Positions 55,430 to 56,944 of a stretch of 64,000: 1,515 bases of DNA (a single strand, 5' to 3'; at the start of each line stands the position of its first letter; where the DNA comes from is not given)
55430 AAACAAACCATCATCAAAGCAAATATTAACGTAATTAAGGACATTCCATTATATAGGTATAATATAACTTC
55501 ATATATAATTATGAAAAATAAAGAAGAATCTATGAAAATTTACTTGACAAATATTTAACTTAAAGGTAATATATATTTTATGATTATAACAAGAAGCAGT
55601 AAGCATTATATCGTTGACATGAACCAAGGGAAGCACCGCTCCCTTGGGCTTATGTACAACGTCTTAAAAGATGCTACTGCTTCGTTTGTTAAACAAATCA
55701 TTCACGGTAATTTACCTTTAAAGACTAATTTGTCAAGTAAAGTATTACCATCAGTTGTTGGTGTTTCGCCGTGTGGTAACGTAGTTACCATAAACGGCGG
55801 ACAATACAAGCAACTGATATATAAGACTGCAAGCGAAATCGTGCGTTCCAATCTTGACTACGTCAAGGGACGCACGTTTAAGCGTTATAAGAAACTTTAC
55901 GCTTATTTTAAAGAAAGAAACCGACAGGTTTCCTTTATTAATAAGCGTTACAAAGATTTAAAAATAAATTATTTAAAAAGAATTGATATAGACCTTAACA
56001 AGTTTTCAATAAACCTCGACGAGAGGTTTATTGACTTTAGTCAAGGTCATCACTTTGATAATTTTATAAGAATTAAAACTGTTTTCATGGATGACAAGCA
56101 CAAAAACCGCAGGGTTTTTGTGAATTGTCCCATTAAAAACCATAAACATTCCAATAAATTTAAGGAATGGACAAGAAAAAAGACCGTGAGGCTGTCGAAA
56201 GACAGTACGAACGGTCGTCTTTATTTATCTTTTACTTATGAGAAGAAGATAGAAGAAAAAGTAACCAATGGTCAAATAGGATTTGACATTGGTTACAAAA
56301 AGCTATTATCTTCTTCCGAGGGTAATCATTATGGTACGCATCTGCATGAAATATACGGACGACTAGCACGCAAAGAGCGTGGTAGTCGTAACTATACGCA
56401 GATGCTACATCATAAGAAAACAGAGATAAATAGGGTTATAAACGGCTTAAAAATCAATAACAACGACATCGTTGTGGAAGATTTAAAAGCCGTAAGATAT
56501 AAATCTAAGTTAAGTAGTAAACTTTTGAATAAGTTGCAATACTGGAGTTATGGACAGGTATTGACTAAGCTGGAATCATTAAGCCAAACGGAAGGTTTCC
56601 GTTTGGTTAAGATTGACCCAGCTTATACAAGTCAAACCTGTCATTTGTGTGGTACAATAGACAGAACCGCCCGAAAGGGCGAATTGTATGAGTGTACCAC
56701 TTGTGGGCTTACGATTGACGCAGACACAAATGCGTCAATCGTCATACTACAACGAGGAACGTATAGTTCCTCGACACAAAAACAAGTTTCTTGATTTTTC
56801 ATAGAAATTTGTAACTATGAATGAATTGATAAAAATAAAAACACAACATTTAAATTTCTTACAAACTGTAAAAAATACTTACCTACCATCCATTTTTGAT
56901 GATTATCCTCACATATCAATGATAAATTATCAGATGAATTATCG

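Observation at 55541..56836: Solo TnpB with its own sigma70 promoter shares an identical 38-nt right end with IS copy 1, giving candidate omegaRNAs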

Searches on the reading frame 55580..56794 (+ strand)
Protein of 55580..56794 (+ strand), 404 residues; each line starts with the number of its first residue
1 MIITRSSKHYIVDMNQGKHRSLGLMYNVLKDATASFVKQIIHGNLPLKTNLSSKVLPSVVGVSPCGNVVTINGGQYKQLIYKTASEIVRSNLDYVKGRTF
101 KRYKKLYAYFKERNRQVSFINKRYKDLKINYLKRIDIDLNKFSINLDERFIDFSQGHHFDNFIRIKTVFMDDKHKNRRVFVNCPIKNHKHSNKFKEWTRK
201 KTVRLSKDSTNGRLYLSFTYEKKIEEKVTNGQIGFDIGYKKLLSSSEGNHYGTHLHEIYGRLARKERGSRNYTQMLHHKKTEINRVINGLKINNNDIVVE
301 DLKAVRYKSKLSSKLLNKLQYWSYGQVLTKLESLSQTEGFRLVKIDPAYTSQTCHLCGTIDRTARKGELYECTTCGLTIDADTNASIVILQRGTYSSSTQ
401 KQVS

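Call 7: search_protein_families(library=pfam, proteins=[window:55580-56794:+], max_evalue=0.01)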
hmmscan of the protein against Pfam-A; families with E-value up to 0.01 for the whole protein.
window:55580-56794:+ (404 aa): 2 families
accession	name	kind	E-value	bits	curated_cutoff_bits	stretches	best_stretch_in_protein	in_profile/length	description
PF07282.18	Cas12f1-like_TNB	-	1e-17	64.4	26.3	1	324-389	1-60/60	Cas12f1-like, TNB domain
PF03107.22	C1_2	-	0.0043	17.8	26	1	346-381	12-45/48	C1 domain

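Call 15: find_related_loci(query=window:55580-56794:+, collection=viral_contigs, flank=3000)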
Query window:55580-56794:+ (404 aa) in viral_contigs; peptide patterns used: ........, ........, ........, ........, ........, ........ (x = any residue, [..] = any of these).
7 stretches matched a pattern; 1 encode a relative of the query (tblastn E <= 1e-3); 1 distinct loci.
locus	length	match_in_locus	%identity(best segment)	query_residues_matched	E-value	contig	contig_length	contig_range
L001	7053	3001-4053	30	1-389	4e-46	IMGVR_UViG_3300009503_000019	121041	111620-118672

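Call 16: find_homologous_proteins(query=window:55580-56794:+)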
Query window:55580-56794:+ (404 aa): 189 proteins with E <= 0.001 among 3582 candidates; the best 120 are listed.
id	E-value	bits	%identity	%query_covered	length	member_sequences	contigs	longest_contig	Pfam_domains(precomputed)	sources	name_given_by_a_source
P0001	1.4e-258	875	100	97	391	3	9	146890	PF07282.19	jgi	jgi:putative transposase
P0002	8.1e-235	797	88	100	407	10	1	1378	PF07282.19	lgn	-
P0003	7.3e-197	672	76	100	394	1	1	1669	PF07282.19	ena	-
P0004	6.5e-128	445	53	99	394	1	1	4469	PF07282.19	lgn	-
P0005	1.4e-113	398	50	99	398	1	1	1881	PF07282.19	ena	-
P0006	1.3e-107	379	48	99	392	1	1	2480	PF07282.19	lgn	-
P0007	3.2e-106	374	51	93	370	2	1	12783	PF07282.19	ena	-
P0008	6.2e-106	373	48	99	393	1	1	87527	PF07282.19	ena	-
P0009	3.1e-105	371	46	99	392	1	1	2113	PF07282.19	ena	-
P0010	8.6e-103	363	48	99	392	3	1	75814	PF07282.19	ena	-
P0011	1.2e-102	362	49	93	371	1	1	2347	PF07282.19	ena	-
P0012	1.2e-102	362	46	99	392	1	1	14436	PF07282.19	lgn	-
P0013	1.3e-102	362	47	100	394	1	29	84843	PF07282.19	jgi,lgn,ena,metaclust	metaclust:\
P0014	5.6e-102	360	46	99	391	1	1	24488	PF07282.19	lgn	-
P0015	8.6e-101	356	47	98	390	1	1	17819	PF07282.19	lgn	-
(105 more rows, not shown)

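Call 17: find_encoding_contigs(protein=P0001, flank=4000, max_places=10)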
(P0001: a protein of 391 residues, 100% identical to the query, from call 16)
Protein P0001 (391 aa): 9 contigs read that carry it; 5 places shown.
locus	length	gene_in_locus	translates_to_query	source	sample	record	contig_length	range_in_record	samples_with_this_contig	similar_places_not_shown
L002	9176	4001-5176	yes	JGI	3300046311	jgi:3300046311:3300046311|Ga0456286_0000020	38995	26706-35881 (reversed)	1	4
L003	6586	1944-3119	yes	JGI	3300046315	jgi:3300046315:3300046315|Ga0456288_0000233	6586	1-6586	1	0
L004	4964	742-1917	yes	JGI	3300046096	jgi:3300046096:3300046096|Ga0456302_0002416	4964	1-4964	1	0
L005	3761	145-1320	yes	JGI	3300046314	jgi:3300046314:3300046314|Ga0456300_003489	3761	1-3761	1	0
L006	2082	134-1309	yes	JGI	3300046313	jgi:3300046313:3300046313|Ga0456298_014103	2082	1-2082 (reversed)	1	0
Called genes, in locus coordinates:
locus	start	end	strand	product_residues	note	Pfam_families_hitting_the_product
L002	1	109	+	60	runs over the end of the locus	-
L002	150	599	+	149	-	-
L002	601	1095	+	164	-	-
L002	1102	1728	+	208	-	-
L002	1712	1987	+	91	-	-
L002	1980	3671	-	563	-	PF06714:Gp5_OB, PF05257:CHAP (weak), PF07486:Hydrolase_2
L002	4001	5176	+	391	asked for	PF07282:Cas12f1-like_TNB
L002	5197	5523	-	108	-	-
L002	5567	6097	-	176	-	-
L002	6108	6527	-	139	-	PF03235:GmrSD_N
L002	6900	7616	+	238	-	PF07460:NUMOD3 (faint)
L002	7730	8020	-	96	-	-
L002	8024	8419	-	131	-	-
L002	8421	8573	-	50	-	-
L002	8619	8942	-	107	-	-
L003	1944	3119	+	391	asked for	PF07282:Cas12f1-like_TNB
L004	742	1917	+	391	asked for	PF07282:Cas12f1-like_TNB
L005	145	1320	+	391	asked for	PF07282:Cas12f1-like_TNB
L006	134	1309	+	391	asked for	PF07282:Cas12f1-like_TNB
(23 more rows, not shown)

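Call 18: find_encoding_contigs(protein=P0002, flank=3000, max_places=4)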
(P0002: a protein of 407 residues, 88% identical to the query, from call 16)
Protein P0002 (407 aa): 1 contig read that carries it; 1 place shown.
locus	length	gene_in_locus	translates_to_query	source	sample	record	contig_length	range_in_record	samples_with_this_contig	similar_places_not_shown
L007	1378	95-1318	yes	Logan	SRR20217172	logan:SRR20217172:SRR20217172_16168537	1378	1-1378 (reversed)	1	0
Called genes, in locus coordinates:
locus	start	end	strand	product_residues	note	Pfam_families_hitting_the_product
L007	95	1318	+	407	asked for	PF07282:Cas12f1-like_TNB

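Call 19: find_encoding_contigs(protein=P0003, flank=3000, max_places=4)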
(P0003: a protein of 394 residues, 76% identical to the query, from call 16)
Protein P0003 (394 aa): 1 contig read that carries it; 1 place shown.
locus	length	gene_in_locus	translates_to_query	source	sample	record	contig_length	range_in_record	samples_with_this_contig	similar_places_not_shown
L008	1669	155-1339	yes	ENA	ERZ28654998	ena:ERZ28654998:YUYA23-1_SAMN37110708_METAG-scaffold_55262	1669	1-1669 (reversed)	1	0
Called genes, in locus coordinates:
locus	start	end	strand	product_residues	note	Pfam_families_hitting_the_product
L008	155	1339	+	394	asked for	PF07282:Cas12f1-like_TNB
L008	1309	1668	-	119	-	?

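Call 24: find_related_loci(query=A4, collection=genome_contigs, flank=2500)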
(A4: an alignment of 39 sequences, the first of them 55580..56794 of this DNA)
Query A4 (404 aa) in genome_contigs; peptide patterns used: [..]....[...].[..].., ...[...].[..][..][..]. (x = any residue, [..] = any of these).
600 stretches matched a pattern (row limit reached: there are more); 578 encode a relative of the query (tblastn E <= 1e-3); the best 80 are kept; 80 distinct loci.
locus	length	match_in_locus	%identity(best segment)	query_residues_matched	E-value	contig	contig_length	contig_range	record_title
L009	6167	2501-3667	47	3-401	6e-99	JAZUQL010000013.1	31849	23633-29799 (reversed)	MAG: Lachnospiraceae bacterium isolate T1900044858_TS20190324.MAGScoT_cleanbin_000006 SGB_3075_k141_866472, whole genome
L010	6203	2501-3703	40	3-396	2e-80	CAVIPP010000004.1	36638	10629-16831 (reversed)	Oscillospiraceae bacterium isolate H07676-L1_cleanbin_000086 genome assembly, contig: Spades_H07676-L1_contig_818, whole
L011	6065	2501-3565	35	2-397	2e-55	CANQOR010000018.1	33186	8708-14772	MAG: uncultured Bacilli bacterium isolate Lapin-032__bin83 genome assembly, contig: Lapin-032__NODE_2143_length_33186_co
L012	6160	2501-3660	56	1-398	7e-70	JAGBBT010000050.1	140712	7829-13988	MAG: Treponema sp. isolate RGIG8974 Water_deer_Rectum-2__c240182, whole genome shotgun sequence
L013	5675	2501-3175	30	167-392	1e-26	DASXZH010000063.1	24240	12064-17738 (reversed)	MAG TPA_asm: Fimbriimonadaceae bacterium isolate SMAG_U4846 k141_3102311, whole genome shotgun sequence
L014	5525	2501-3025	34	233-393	4e-20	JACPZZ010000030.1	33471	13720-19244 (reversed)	MAG: Candidatus Aenigmatarchaeota archaeon isolate NC_groundwater_903_Pr1_S-0.2um_45_27 Montesol18-Sp2_coassembly_scaffo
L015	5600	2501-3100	31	230-393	4e-20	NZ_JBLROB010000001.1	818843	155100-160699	Micromonospora sp. SL4-19 1, whole genome shotgun sequence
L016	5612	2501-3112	29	211-393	1e-19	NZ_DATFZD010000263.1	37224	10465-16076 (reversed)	MAG: Mycobacterium sp. isolate SMAG_U9560 k141_1306857, whole genome shotgun sequence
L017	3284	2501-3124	28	211-393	4e-19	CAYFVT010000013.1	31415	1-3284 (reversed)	MAG TPA_asm: uncultured Actinomyces sp. isolate ERP107106_co2_54 genome assembly, contig: NODE_1143_length_31415_cov_21.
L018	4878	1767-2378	28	211-393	5e-19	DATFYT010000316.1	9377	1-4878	MAG TPA_asm: Mycobacterium sp. isolate SMAG_U9550 k141_1157440, whole genome shotgun sequence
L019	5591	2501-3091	29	233-393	7e-19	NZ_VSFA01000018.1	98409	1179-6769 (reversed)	Micromonospora sp. MP36 18, whole genome shotgun sequence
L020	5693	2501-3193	29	210-404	8e-19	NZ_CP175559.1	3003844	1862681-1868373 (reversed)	Acidithiobacillus sp. M4-SHS-6 chromosome, complete genome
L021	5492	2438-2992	34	229-394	1e-18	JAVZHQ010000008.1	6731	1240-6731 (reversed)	MAG: Candidatus Aenigmatarchaeota archaeon isolate DRTY-6_201808_bins_93 DRTY-6_201808_bins_93_scaffold_8, whole genome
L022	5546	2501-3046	29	233-396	2e-18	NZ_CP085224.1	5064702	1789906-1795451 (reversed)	Caenispirillum salinarum strain ADH2-936 chromosome, complete genome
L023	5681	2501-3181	28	177-392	2e-18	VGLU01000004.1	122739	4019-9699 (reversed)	MAG: Candidatus Methanomethylicota archaeon isolate M_DeepCast_400m_m2_128 M_DeepCast_400m_m2_128_Ga0194112_10000074, wh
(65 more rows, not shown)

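Call 25: find_related_loci(query=A4, collection=viral_contigs, flank=2500)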
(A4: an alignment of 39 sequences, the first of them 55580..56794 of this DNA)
Query A4 (404 aa) in viral_contigs; peptide patterns used: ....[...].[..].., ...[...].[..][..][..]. (x = any residue, [..] = any of these).
600 stretches matched a pattern (row limit reached: there are more); 556 encode a relative of the query (tblastn E <= 1e-3); the best 80 are kept; 80 distinct loci.
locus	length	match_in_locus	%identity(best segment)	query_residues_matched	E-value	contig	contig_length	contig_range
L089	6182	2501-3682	46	3-403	3e-101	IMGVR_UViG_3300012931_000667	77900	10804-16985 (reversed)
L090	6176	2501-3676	47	3-404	4e-110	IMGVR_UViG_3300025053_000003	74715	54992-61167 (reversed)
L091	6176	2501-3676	42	3-404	7e-95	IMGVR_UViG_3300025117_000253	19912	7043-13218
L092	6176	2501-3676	42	3-401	1e-94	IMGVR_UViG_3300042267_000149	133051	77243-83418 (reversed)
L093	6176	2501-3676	42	3-401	1e-94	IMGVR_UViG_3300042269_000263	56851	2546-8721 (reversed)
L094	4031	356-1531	42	3-401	1e-94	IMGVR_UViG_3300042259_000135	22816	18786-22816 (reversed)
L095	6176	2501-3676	42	3-401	1e-94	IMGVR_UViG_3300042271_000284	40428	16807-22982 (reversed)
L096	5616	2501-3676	42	3-401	5e-94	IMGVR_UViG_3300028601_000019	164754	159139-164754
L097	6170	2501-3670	42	5-401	9e-93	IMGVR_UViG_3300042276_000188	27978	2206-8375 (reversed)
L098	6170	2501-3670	42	5-401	9e-93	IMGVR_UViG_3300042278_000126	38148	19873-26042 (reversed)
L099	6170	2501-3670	42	3-400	3e-90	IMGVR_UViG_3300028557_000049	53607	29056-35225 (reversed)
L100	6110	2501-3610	43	2-393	1e-89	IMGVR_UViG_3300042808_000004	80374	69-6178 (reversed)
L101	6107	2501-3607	45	1-401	1e-95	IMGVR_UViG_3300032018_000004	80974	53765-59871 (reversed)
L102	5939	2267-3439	42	1-401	5e-87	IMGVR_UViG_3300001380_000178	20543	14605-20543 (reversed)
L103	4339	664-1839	42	3-397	5e-86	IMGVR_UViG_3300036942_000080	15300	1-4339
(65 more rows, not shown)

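Call 63: search_solved_structures(query=window:55580-56794:+, max_evalue=0.01)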
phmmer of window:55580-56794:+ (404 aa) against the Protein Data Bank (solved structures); distinct sequences matched with E-value up to 0.01: 21.
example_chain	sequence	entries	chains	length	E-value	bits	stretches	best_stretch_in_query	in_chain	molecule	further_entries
9nzp_A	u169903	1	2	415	6.3e-12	48.7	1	286-400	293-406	IS200/IS605 family element transposase accessory protein TnpB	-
9nzq_A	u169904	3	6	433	1.2e-11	47.8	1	289-389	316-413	Cas12f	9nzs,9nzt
8j1j_A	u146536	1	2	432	7.8e-11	45.1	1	289-386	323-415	Transposase IS605 OrfB C-terminal domain-containing protein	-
8hr5_A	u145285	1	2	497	1.3e-10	44.3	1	317-397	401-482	Transposase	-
8j12_A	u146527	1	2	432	1.4e-10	44.2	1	297-386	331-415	Transposase IS605 OrfB C-terminal domain-containing protein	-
7wju_A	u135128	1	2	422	1.5e-10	44.1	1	297-386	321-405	OrfB_Zn_ribbon domain-containing protein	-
8j3r_A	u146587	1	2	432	1.7e-10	44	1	297-386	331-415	Transposase IS605 OrfB C-terminal domain-containing protein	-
8dzj_A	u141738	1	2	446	1.7e-10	44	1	297-386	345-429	OrfB_Zn_ribbon domain-containing protein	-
9i8y_A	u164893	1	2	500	4.8e-09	39.2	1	269-377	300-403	CRISPR-associated endodeoxyribonuclease Cas12f1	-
9b0l_P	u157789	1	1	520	3.6e-07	33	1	263-393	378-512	TnpB-like protein L79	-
23vu_A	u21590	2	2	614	3.9e-06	29.6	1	322-393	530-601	UnCas12m4a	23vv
9nzo_B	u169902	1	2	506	1.1e-05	28.2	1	259-367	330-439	Cas12f Effector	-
9nzr_A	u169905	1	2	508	1.1e-05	28.2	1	259-367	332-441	Cas12f Nuclease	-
8iaz_A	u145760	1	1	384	3.6e-05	26.4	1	272-395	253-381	Transposase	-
7odf_A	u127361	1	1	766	6.1e-05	25.7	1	329-389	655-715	Cas_phi3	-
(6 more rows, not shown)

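Call 77: search_dna_similar(query=window:55580-56794:+, collection=phages, mode=protein, max_rows=25)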
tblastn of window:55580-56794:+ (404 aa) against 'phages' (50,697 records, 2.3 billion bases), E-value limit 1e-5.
Records with a match: 251; places in all: 259; records where one place covers at least 80% of the query: 3.
Best place of each record, by identity: <60% 251.
By first word of the organism name: Salinibacter 182; Campylobacter 9; Prevotella 6; Thermus 4; Microcystis 4; Staphylococcus 4; Ralstonia 4; uncultured 3; Klebsiella 3; Bacteriophage 2; and 20 more.
By host as written in the record: Salinibacter ruber M8 182; - 12; Prevotella sp. 6; Staphylococcus aureus 3; Ralstonia pseudosolanacearum I-31 (MT043) 3; Campylobacter jejuni 2; Thermus thermophilus HB27 2; Microcystis aeruginosa FACHB524 2; and 32 more.
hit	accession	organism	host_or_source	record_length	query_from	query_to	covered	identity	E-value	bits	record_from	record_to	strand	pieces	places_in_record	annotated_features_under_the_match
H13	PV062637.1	Nitratidesulfovibrio phage SRB7757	Nitratidesulfovibrio vulgaris ATCC7757 ...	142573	3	403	99%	42.2%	1e-88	298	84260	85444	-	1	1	record has no annotation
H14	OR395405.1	Desulfovibrio phage 7757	Desulfovibrio vulgaris ATCC 7757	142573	3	403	99%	42.2%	1e-88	298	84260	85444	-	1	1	record has no annotation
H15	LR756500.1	uncultured phage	metagenomic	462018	2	401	99%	38.0%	2e-64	228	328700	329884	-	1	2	record has no annotation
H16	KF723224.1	Thermus phage T72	Thermus thermophilus MAT72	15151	130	393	65%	26.6%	3e-7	59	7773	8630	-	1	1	putative transposase IS605 OrfB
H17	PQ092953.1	Campylobacter phage CC_R7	Campylobacter coli 99-2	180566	211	393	45%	34.5%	2e-12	75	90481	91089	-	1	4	transposase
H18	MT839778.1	Bacteriophage sp.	human fecal samples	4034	196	393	49%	31.7%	4e-9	64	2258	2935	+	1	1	record has no annotation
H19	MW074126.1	Campylobacter phage CJLB-14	Campylobacter jejuni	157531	211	393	45%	33.0%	6e-12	74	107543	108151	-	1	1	mobile element protein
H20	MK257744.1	Thermus phage YS40_Isch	Thermus thermophilus HB8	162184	139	392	63%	23.6%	3e-9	66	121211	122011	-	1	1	IS607 family transposase ISCARN1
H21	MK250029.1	Prevotella phage Lak-C1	Prevotella sp.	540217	202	393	48%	30.6%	6e-6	54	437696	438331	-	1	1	record has no annotation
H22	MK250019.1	Prevotella phage Lak-A2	Prevotella sp.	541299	202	393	48%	30.6%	6e-6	54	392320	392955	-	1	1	record has no annotation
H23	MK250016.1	Prevotella phage Lak-A1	Prevotella sp.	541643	202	393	48%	30.6%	6e-6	54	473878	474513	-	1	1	record has no annotation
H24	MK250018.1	Prevotella phage Lak-A1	Prevotella sp.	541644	202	393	48%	30.6%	6e-6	54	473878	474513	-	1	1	record has no annotation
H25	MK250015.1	Prevotella phage Lak-A1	Prevotella sp.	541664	202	393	48%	30.6%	6e-6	54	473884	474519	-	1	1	record has no annotation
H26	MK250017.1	Prevotella phage Lak-A1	Prevotella sp.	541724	202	393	48%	30.6%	6e-6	54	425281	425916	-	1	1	record has no annotation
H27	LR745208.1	uncultured phage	metagenomic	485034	159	382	55%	26.0%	2e-8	62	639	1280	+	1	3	record has no annotation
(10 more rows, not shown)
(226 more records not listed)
